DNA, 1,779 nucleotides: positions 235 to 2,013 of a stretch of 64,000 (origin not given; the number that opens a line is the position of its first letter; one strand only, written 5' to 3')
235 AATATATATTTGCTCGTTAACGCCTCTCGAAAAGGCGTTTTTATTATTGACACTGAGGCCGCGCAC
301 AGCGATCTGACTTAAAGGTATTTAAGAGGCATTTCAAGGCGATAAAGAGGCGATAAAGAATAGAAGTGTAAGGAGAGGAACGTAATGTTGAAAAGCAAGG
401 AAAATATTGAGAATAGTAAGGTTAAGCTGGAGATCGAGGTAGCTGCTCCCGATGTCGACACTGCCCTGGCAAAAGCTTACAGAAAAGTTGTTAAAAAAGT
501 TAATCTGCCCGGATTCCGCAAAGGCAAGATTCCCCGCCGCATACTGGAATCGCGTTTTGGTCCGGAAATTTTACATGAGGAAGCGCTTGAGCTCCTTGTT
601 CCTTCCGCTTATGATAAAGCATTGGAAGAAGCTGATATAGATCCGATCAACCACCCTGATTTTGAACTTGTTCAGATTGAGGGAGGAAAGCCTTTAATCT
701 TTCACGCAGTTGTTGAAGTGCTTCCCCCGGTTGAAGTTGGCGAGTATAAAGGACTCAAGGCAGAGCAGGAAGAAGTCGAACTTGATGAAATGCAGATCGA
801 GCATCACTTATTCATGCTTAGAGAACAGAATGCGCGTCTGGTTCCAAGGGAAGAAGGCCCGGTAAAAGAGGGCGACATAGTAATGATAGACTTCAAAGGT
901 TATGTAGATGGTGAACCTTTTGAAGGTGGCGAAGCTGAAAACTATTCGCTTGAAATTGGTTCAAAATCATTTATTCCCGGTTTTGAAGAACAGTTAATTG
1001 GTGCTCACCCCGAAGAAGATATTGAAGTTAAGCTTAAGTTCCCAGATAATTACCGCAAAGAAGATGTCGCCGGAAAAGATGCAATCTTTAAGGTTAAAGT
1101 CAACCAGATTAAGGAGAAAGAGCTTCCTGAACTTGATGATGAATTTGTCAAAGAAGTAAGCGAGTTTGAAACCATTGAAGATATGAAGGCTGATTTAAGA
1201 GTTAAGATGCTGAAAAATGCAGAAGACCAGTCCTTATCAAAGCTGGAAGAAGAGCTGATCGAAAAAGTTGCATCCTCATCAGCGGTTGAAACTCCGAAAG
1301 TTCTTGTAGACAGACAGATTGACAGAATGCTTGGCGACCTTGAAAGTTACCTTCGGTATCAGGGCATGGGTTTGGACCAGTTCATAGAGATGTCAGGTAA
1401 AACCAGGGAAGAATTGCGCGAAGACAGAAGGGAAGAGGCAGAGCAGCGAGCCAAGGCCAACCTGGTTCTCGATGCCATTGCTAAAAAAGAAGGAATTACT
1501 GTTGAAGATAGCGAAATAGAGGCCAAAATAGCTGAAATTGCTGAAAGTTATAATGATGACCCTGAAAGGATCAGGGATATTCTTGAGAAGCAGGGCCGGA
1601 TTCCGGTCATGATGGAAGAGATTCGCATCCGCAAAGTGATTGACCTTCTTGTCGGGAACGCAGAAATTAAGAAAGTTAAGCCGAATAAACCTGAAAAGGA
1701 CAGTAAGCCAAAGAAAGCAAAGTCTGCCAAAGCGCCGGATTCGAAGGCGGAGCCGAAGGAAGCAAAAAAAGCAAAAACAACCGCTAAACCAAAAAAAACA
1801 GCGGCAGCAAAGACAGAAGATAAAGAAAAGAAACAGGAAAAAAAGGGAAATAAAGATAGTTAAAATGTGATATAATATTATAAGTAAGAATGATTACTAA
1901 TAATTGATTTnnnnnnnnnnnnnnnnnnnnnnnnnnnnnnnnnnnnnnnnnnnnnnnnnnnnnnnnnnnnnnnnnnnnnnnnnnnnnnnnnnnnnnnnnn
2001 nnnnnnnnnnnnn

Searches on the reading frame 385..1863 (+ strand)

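Call 58: search_protein_families(library=pfam, proteins=[window:385-1863:+], max_evalue=0.000001)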
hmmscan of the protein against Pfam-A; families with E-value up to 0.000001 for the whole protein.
window:385-1863:+ (492 aa): 3 families
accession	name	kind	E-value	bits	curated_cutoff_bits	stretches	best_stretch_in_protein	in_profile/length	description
PF05697.18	Trigger_N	-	9.5e-42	143.1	22.2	1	1-142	1-141/144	Bacterial trigger factor protein (TF)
PF05698.19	Trigger_C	-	5.4e-37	127.8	22.7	1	263-423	1-161/162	Bacterial trigger factor protein (TF) C-terminus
PF00254.34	FKBP_C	-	2.6e-15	57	21.1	1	160-239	5-93/94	FKBP-type peptidyl-prolyl cis-trans isomerase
